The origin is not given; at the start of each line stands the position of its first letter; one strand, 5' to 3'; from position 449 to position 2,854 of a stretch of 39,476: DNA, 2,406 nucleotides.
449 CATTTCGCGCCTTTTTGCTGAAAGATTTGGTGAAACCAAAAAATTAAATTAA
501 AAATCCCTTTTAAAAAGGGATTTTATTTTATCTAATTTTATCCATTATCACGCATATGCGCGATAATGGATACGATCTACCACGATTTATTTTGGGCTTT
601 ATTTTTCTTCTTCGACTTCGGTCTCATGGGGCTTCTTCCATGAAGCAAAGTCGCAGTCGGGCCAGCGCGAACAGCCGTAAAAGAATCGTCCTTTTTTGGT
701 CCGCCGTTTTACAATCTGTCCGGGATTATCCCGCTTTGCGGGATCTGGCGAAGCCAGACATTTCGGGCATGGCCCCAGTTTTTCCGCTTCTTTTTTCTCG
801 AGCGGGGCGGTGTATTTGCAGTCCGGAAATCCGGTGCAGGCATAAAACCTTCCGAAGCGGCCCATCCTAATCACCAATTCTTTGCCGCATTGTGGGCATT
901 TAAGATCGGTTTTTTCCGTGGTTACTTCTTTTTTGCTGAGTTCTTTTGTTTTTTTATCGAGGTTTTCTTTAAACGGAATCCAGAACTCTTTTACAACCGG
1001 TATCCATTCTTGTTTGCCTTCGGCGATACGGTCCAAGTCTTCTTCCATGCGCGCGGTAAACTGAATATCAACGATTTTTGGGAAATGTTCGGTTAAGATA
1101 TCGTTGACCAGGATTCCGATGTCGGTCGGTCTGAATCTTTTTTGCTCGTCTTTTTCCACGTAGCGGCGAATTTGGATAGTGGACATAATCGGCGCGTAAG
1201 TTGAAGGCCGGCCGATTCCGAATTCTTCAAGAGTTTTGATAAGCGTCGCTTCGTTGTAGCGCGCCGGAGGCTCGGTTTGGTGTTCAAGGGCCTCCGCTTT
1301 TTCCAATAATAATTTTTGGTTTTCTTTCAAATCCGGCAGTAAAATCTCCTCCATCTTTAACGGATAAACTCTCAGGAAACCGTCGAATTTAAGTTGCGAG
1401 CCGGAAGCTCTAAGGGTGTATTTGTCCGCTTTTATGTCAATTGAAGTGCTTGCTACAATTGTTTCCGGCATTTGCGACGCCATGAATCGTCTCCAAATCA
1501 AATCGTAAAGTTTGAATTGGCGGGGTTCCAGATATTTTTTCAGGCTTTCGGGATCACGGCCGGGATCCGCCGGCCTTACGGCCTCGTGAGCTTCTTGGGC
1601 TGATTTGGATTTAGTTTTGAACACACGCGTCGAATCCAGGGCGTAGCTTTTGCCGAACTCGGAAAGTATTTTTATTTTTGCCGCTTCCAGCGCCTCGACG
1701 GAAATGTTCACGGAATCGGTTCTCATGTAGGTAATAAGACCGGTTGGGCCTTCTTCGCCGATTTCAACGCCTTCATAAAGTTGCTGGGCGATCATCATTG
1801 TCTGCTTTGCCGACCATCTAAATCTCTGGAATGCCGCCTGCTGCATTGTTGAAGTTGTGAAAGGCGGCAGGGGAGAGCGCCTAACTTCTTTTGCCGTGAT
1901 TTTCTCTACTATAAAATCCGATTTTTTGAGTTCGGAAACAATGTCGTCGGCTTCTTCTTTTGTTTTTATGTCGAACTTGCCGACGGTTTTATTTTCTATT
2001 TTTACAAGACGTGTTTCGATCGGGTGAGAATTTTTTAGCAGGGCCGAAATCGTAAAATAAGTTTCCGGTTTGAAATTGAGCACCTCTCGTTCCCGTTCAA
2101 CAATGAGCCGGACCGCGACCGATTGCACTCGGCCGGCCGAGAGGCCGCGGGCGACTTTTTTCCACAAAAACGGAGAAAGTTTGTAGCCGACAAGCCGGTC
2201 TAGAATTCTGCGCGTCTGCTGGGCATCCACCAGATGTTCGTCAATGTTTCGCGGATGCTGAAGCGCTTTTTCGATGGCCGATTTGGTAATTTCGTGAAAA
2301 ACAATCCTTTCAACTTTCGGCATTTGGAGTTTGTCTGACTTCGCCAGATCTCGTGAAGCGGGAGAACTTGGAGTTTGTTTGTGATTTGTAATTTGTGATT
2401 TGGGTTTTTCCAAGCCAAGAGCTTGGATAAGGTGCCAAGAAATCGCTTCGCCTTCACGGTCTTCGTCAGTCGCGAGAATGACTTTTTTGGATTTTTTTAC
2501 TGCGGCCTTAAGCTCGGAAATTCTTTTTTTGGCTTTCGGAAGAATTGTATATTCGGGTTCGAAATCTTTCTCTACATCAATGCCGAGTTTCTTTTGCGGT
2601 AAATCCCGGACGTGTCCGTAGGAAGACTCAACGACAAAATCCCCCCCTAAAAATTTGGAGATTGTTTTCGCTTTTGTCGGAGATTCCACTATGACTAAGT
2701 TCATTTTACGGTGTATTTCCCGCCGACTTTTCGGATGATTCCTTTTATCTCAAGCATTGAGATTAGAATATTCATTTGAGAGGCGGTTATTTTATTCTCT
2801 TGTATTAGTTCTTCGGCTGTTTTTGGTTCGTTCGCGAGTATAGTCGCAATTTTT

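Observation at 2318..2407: In-frame insertion of an intergenic-type repeat (word repeats plus a 32-nt core) in the topA Toprim/domain-II linker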

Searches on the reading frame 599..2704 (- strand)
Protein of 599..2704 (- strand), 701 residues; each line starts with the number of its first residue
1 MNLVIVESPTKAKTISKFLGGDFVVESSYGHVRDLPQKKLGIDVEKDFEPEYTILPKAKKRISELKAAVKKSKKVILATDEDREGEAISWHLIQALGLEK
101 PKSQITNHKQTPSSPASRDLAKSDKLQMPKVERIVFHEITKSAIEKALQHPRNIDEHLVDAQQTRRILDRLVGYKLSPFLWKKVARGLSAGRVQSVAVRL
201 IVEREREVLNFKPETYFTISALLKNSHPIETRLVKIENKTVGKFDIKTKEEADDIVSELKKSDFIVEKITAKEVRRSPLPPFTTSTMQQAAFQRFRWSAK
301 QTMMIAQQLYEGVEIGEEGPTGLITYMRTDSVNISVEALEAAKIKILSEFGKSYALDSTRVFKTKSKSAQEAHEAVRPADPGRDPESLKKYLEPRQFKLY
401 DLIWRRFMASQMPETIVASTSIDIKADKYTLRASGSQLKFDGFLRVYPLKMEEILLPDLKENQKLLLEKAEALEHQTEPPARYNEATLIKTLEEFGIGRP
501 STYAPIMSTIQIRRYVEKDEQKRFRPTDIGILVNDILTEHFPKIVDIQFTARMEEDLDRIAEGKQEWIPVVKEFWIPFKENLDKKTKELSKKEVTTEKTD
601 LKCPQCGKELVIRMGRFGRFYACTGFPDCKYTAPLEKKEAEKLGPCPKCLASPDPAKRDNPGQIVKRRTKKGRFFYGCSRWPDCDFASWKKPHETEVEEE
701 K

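Call 9: search_protein_families(library=pfam, proteins=[window:599-2704:-])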
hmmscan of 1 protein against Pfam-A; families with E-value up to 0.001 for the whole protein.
window:599-2704:- (701 aa): 4 families
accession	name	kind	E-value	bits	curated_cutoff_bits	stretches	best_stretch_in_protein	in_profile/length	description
PF01131.25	Topoisom_bac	-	3.6e-126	421.9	35.1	1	154-571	2-410/411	DNA topoisomerase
PF01396.24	Zn_ribbon_Top1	-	3.7e-24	84.7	32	2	602-638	3-39/39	Topoisomerase DNA binding C4 zinc finger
PF01751.28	Toprim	-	3.8e-21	75.5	23.1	1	3-100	2-86/96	Toprim domain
PF13662.12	Toprim_4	-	0.00049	20.7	25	0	53-96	29-74/85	Toprim domain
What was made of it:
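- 599..2704 (-): topA, type IA DNA topoisomerase I, 701 aa. It is the host gene of two element copies. Pfam matches: Toprim, Topoisom_bac, 2x Zn_ribbon_Top1 (call 9).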

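Call 21: find_homologous_proteins(query=window:599-2704:-, max_evalue=1e-50)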
Query window:599-2704:- (701 aa): 8000 proteins with E <= 1e-50 among 8000 candidates; the best 120 are listed.
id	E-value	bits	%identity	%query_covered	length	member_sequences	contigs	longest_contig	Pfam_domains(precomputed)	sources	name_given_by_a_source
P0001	0.0e+0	1568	100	100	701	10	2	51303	PF01396.25,PF01131.26,PF01751.29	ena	-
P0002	0.0e+0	1349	87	99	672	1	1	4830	PF01396.25,PF01131.26,PF01751.29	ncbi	-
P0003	0.0e+0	1336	88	99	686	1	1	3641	PF01396.25,PF01131.26,PF01751.29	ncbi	-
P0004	0.0e+0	1288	84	100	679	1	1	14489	PF01396.25,PF01131.26,PF01751.29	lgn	-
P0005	5.2e-289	979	66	98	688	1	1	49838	PF01396.25,PF01131.26,PF01751.29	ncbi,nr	ncbi:MAG: type I DNA topoisomerase [bacterium]|nr:type I DNA topoisomerase [bacterium]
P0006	4.6e-286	969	65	99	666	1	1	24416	PF01396.25,PF01131.26,PF01751.29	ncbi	-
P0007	9.0e-286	968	64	99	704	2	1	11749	PF01396.25,PF01131.26,PF01751.29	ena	-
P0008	1.4e-285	967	65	100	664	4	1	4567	PF01396.25,PF01131.26,PF01751.29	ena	-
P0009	3.3e-284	963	66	98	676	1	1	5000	PF01396.25,PF01131.26,PF01751.29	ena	-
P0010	1.4e-283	961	66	99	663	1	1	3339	PF01396.25,PF01131.26,PF01751.29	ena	-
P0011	2.7e-283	960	66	98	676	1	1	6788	PF01396.25,PF01131.26,PF01751.29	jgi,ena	-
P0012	4.3e-283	959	65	99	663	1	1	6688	PF01396.25,PF01131.26,PF01751.29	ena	-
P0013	6.9e-283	958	65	99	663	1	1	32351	PF01396.25,PF01131.26,PF01751.29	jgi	-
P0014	1.4e-282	957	66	99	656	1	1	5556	PF01396.25,PF01131.26,PF01751.29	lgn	-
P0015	1.9e-282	957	65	99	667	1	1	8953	PF01396.25,PF01131.26,PF01751.29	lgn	-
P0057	7.6e-270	915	57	99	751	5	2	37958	PF01396.25,PF01131.26,PF01751.29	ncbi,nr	ncbi:type I DNA topoisomerase [Patescibacteria group bacterium]|nr:type I DNA topoisomerase [Patesci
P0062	3.6e-267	906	60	99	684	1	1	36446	PF01396.25,PF01131.26,PF01751.29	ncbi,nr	ncbi:MAG: type I DNA topoisomerase [bacterium]|nr:type I DNA topoisomerase [bacterium]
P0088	2.9e-261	887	61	100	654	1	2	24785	PF01396.25,PF01131.26,PF01751.29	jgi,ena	-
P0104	1.6e-258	878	58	100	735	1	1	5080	PF01396.25,PF01131.26,PF01751.29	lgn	-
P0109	1.3e-257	875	55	98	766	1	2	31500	PF01396.25,PF01131.26,PF01751.29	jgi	jgi:DNA topoisomerase-1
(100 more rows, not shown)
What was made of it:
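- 599..2704 (-): There are 8000 homologues at E<=1e-50 (call 21).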

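Call 25: find_encoding_contigs(protein=P0003, flank=3000, max_places=2)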
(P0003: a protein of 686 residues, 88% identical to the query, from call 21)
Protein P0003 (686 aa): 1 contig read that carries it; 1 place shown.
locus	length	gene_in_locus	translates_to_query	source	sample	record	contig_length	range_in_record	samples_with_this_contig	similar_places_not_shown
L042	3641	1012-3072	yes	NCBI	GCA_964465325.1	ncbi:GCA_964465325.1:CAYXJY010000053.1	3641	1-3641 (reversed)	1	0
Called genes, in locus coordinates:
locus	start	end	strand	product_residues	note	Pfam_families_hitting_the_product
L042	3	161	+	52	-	?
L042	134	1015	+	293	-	PF02481:DNA_processg_A, PF18306:LDcluster4 (faint), PF17782:WHD_DprA (weak)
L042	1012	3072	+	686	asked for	PF01751:Toprim, PF01131:Topoisom_bac, PF01396:Zn_ribbon_Top1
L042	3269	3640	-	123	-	?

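Call 26: find_encoding_contigs(protein=P0002, flank=3000, max_places=2)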
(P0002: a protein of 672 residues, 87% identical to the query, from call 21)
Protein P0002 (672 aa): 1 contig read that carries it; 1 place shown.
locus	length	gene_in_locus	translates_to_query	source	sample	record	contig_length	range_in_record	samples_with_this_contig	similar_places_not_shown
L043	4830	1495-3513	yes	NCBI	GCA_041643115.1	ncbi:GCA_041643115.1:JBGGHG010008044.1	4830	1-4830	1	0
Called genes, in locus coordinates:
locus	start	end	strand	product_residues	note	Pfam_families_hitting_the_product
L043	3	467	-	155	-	?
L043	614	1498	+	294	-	PF02481:DNA_processg_A, PF18306:LDcluster4 (weak), PF17782:WHD_DprA (weak)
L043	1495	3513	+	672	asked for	PF01751:Toprim, PF01131:Topoisom_bac, PF01396:Zn_ribbon_Top1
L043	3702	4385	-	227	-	-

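Call 27: find_encoding_contigs(protein=P0004, flank=6000, max_places=2)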
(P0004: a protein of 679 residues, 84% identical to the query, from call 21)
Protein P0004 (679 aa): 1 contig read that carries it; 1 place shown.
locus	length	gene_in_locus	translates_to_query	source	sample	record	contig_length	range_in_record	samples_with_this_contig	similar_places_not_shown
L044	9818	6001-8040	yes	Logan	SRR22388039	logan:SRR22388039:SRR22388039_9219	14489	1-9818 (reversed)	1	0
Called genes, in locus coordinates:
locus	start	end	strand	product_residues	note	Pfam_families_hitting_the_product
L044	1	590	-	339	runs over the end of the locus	PF13519:VWA_2 (weak)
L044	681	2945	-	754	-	-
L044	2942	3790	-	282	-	PF01882:DUF58, PF13519:VWA_2 (weak)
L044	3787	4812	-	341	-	PF20030:bpMoxR, PF07726:AAA_3, PF07728:AAA_5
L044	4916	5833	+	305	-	PF02481:DNA_processg_A, PF18306:LDcluster4 (weak), PF17782:WHD_DprA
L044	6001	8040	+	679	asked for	PF01751:Toprim, PF01131:Topoisom_bac, PF01396:Zn_ribbon_Top1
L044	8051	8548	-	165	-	-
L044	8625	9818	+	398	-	?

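Call 57: find_encoding_contigs(protein=P0007, flank=1500, max_places=1)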
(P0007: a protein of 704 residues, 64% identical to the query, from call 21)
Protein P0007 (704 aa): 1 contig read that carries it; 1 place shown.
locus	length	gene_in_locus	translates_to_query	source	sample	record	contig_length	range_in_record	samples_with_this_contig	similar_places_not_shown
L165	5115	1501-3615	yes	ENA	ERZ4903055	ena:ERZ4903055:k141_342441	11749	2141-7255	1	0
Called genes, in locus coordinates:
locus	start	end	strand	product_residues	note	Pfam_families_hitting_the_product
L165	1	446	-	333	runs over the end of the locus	PF20030:bpMoxR, PF05496:RuvB_N (faint), PF07726:AAA_3, PF07728:AAA_5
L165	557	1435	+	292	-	PF02481:DNA_processg_A, PF17782:WHD_DprA (weak)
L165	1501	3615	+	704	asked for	PF01751:Toprim, PF01131:Topoisom_bac, PF01396:Zn_ribbon_Top1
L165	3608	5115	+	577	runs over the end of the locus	PF13328:HD_4, PF01966:HD, PF04607:RelA_SpoT, PF02824:TGS, PF01842:ACT, PF13291:ACT_4, PF22629:ACT_AHAS_ss (weak)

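Call 58: find_encoding_contigs(protein=P0062, flank=1500, max_places=1)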
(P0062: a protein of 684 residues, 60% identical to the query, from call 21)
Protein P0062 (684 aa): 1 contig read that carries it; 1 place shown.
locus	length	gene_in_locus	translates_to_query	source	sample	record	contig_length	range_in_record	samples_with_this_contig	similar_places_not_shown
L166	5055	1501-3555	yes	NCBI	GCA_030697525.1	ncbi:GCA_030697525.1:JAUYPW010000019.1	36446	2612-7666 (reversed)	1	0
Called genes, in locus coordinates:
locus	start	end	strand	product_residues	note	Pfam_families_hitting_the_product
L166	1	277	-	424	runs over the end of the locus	PF13180:PDZ_2, PF17820:PDZ_6, PF03572:Peptidase_S41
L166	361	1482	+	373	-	PF02481:DNA_processg_A, PF17782:WHD_DprA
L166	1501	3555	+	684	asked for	PF01751:Toprim, PF01131:Topoisom_bac, PF01396:Zn_ribbon_Top1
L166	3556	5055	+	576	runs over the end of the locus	PF13328:HD_4, PF01966:HD (weak), PF04607:RelA_SpoT, PF02824:TGS, PF13291:ACT_4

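Call 59: find_encoding_contigs(protein=P0109, flank=1500, max_places=1)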
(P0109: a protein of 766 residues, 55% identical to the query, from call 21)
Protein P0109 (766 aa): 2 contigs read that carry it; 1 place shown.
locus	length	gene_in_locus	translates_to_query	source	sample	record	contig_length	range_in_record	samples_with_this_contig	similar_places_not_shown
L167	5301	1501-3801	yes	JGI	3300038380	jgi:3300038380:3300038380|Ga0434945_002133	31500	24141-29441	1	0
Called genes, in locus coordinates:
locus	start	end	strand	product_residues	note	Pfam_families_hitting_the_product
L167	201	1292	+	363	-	PF02481:DNA_processg_A, PF17782:WHD_DprA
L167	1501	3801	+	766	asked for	PF01751:Toprim, PF01131:Topoisom_bac, PF01396:Zn_ribbon_Top1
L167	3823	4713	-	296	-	PF00800:PDT, PF01842:ACT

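Call 70: find_encoding_contigs(protein=P0088, flank=500, max_places=1)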
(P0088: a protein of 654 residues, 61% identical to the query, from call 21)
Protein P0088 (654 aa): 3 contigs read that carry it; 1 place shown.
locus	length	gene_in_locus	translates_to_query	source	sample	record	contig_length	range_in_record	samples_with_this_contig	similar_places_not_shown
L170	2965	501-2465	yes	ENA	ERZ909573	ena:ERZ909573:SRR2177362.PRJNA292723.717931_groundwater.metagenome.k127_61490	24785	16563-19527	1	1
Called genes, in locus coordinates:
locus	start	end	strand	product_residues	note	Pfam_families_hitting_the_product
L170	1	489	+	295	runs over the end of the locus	PF02481:DNA_processg_A, PF17782:WHD_DprA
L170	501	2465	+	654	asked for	PF01751:Toprim, PF01131:Topoisom_bac, PF01396:Zn_ribbon_Top1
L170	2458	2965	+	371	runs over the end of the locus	PF13328:HD_4 (weak), PF04607:RelA_SpoT, PF02824:TGS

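Call 71: find_encoding_contigs(protein=P0104, flank=500, max_places=1)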
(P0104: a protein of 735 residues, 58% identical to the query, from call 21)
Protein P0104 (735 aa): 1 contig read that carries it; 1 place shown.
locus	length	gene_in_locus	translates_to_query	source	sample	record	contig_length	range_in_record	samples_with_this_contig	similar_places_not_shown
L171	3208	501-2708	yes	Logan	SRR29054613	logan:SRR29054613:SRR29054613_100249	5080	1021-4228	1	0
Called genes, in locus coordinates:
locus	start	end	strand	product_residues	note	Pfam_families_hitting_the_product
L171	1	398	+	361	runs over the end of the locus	PF02481:DNA_processg_A, PF17782:WHD_DprA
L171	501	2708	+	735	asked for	PF01751:Toprim, PF01131:Topoisom_bac, PF01396:Zn_ribbon_Top1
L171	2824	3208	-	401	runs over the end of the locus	PF12704:MacB_PCD, PF02687:FtsX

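Call 72: find_encoding_contigs(protein=P0057, flank=500, max_places=1)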
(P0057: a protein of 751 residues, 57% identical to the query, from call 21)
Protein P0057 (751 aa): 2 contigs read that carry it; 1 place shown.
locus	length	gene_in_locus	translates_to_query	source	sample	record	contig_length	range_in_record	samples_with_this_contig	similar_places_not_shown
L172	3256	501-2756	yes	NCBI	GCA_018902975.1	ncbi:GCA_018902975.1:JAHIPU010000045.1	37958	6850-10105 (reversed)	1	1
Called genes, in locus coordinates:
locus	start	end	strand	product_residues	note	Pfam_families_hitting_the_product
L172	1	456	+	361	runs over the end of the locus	PF02481:DNA_processg_A, PF17782:WHD_DprA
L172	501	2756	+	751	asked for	PF01751:Toprim, PF01131:Topoisom_bac, PF01396:Zn_ribbon_Top1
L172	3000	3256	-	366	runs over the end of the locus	PF01555:N6_N4_Mtase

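Call 77: predict_structure(alignment_id=A2)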
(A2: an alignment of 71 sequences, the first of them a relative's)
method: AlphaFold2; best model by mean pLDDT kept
length: 701 residues; sequences in the alignment: 71
mean_pLDDT: 83.6   pTM: 0.77
mean pLDDT of the five models: 83.6, 82.7, 82.5, 80.6, 79.6
residues with pLDDT >= 90: 285; 70-90: 327; 50-70: 37; < 50: 52
segments of 3 or more residues with pLDDT < 50: 101-126, 329-333, 364-372, 637-640, 694-701
pLDDT, mean of each block of 10 residues (from residue 1): 91 88 90 80 88 87 93 90 86 83 34 36 54 82 85 91 89 87 75 90 93 92 91 94 92 96 95 92 87 89 90 84 71 63 92 91 52 71 92 96 95 94 96 94 91 88 94 92 90 81 81 88 89 90 90 90 92 93 87 69 85 72 83 62 79 83 79 80 83 48 32
secondary structure, 60 per line:
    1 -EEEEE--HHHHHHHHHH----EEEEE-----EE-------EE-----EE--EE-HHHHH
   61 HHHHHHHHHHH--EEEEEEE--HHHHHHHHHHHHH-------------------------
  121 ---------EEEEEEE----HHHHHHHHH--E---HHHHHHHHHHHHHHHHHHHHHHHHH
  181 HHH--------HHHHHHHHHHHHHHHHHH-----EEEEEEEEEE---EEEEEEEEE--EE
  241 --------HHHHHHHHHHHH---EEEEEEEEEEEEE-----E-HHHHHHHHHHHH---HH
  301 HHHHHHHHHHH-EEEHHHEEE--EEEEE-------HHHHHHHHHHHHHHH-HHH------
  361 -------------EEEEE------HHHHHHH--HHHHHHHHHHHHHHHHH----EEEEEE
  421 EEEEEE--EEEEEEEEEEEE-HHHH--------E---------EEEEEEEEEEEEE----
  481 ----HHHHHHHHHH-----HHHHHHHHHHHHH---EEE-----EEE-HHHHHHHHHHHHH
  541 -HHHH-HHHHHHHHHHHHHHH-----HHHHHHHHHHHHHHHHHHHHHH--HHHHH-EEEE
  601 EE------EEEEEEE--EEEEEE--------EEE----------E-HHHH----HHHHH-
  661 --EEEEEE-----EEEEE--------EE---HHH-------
elements in order (helices of 4 or more, strands of 3 or more residues): E2-6 H9-18 E23-27 H56-71 E74-80 H83-95 E130-136 H141-149 H156-183 H192-209 E215-224 E228-236 H249-260 E264-276 H284-295 H299-311 E313-315 E319-321 E324-328 H336-350 E374-378 H385-391 H394-410 E415-426 E429-440 H442-445 E464-476 H485-494 H500-512 E516-518 E524-526 H528-540 H542-545 H547-561 H567-588 H591-595 E597-602 E609-615 E618-623 E632-634 H647-650 H655-659 E663-668 E674-678
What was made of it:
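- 2313..2393 (-): The 81-nt (27-aa) extra segment in the Toprim/domain II linker, TopA residues about 101-127. It is absent from the closest relatives. Boundaries are uncertain by a few nt. Residues 101-126 have pLDDT below 50 (call 77).
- The linker insert is modelled as a disordered loop (call 77).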

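Call 85: find_encoding_contigs(protein=P0001, flank=10000, max_places=2)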
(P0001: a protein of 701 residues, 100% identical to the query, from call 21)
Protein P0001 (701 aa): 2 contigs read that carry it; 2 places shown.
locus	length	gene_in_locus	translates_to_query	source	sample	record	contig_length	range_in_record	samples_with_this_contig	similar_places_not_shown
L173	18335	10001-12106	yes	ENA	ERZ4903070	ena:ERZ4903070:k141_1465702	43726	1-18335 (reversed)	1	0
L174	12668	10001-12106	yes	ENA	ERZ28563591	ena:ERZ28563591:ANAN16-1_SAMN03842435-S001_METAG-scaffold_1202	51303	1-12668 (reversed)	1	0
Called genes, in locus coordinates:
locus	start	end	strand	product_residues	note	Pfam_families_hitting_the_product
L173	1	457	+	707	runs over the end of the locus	PF17757:UvrB_inter, PF02559:CarD_TRCF_RID, PF00270:DEAD, PF04851:ResIII, PF00271:Helicase_C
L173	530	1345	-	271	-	PF13365:Trypsin_2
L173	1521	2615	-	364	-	PF00092:VWA (weak)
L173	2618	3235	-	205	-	-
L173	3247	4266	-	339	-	PF13519:VWA_2 (faint)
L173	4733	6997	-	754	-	-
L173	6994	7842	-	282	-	PF01882:DUF58, PF13519:VWA_2 (weak)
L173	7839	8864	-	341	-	PF20030:bpMoxR, PF00004:AAA (faint), PF07724:AAA_2 (faint), PF07726:AAA_3, PF07728:AAA_5, PF17863:AAA_lid_2 (weak)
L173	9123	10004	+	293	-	PF02481:DNA_processg_A, PF18306:LDcluster4 (weak), PF17782:WHD_DprA (faint)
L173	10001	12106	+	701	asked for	PF01751:Toprim, PF01131:Topoisom_bac, PF01396:Zn_ribbon_Top1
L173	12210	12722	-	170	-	-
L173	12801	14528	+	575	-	PF13328:HD_4, PF01966:HD, PF04607:RelA_SpoT, PF02824:TGS, PF01842:ACT (faint), PF13291:ACT_4, PF22629:ACT_AHAS_ss (weak)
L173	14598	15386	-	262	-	PF02195:ParB_N, PF17762:HTH_ParB, PF23552:ParB_C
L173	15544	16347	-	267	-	PF00142:Fer4_NifH (weak), PF01656:CbiA, PF02374:ArsA_ATPase (weak), PF06564:CBP_BcsQ (weak), PF09140:MipZ (faint), PF10609:ParA (weak), PF13614:AAA_31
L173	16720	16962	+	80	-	-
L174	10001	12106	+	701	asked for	PF01751:Toprim, PF01131:Topoisom_bac, PF01396:Zn_ribbon_Top1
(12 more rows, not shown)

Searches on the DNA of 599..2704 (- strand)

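Call 86: search_with_rna_model(model_id=R1, sources=[L173, L042, L043, L044, L165, L166, L167, L170, L171, L172], filters=off, max_evalue=0.01)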
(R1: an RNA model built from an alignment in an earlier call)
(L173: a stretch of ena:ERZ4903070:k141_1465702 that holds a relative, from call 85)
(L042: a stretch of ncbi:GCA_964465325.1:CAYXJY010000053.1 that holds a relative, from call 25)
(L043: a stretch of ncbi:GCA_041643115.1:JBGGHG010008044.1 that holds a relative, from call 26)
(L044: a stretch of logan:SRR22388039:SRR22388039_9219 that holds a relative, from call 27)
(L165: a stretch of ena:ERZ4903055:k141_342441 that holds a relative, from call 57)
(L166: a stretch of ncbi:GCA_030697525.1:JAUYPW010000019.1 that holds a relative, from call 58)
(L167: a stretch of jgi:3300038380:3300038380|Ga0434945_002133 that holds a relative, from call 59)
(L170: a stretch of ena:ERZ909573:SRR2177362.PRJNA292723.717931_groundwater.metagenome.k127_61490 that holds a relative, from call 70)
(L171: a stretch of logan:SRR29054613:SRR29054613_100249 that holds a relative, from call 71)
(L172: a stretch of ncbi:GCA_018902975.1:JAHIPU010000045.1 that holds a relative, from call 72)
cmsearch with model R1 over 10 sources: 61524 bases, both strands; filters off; matches with E-value up to 0.01: 11.
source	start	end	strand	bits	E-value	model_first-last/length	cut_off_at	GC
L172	2596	2633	+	55.6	2.2e-13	1-38/38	no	0.53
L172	2596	2633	-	54.5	4.3e-13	1-38/38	no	0.53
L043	3356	3393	-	53.8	6.7e-13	1-38/38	no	0.61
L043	3356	3393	+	53.7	7.3e-13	1-38/38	no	0.61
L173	11943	11980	+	51.4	3e-12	1-38/38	no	0.53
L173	11943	11980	-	50.4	5.7e-12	1-38/38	no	0.53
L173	10338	10375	+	28.8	3.5e-06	1-38/38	no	0.53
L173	10338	10375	-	25.4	3.1e-05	1-38/38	no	0.53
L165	5050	5087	-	25.1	3.6e-05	1-38/38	no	0.55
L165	5050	5087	+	24.8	4.4e-05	1-38/38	no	0.55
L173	17248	17285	+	17.4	0.0044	1-38/38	no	0.55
